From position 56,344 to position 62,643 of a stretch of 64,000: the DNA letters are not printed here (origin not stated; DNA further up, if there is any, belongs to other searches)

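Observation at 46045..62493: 5482-aa giant surface protein with GEVED-motif N-terminus and no recognisable T9SS sorting domain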

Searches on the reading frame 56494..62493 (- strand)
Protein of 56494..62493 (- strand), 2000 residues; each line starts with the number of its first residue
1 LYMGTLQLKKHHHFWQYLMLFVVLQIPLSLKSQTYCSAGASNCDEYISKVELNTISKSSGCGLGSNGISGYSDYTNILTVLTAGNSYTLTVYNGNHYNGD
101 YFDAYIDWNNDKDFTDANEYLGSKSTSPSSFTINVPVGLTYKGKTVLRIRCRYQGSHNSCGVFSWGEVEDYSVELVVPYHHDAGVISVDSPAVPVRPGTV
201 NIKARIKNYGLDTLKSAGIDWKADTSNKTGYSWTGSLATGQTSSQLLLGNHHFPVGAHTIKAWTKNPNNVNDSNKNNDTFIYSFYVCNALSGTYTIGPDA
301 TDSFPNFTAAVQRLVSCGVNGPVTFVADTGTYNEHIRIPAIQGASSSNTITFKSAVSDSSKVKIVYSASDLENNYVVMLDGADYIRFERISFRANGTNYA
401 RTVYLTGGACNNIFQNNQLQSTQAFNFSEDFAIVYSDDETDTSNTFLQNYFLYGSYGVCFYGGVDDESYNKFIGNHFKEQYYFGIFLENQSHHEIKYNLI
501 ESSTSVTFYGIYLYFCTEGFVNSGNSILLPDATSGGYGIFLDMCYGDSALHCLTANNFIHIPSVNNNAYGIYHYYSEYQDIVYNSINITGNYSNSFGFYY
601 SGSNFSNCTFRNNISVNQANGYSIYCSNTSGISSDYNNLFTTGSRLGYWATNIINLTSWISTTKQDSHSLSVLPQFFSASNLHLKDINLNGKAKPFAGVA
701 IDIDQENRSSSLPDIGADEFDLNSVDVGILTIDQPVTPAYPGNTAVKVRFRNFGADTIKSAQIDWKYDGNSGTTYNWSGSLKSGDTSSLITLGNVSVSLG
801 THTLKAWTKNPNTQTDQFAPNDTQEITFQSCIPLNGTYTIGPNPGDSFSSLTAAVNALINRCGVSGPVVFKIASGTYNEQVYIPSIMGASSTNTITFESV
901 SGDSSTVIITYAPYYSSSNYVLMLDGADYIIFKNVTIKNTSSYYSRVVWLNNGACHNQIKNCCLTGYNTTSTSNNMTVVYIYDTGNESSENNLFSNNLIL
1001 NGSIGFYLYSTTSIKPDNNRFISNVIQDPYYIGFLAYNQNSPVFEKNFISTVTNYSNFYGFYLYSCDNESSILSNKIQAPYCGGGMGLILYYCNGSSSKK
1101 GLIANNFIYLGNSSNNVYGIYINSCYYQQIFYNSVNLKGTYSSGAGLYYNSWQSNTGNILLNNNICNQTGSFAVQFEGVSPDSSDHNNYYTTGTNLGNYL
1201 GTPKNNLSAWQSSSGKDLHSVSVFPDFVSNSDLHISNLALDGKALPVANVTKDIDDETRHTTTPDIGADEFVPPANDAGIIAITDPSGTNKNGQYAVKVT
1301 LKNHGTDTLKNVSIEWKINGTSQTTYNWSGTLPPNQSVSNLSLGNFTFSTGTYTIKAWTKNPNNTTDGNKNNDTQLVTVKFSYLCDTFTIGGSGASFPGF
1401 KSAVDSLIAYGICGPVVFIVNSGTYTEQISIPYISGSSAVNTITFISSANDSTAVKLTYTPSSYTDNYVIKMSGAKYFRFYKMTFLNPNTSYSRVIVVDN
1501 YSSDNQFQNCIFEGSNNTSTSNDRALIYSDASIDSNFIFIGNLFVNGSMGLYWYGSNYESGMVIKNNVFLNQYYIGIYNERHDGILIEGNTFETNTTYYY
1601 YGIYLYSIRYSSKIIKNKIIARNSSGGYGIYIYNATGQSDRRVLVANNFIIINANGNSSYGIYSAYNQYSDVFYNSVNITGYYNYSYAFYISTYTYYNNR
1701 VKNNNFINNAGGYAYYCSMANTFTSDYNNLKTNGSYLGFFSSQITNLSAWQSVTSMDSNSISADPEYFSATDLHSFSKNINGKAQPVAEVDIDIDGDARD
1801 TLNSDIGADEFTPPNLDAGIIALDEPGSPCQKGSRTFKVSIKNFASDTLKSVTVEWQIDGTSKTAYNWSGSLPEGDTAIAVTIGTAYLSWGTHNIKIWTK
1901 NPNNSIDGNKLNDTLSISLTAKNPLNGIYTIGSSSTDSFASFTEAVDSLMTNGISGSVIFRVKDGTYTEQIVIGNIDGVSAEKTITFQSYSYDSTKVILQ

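Call 7: search_protein_families(library=pfam, proteins=[window:56494-62493:-], max_evalue=0.01)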
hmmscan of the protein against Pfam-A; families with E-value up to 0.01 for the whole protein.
window:56494-62493:- (2000 aa): 5 families
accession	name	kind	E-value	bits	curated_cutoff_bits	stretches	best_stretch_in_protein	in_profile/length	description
PF20009.4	GEVED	-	2.5e-14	54.3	24.4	1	101-173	1-77/78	GEVED domain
PF05048.19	NosD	-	6.7e-05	22.9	23.6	1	1511-1676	29-168/212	Periplasmic copper-binding protein (NosD)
PF00553.25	CBM_2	-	0.00024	21.8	24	0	742-791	13-63/101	Cellulose binding domain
PF13229.12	Beta_helix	-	0.0028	17.7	25.9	1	1512-1665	11-145/158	Right handed beta helix region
PF07705.17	CARDB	-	0.0077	16.9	22.7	1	1283-1374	9-98/101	CARDB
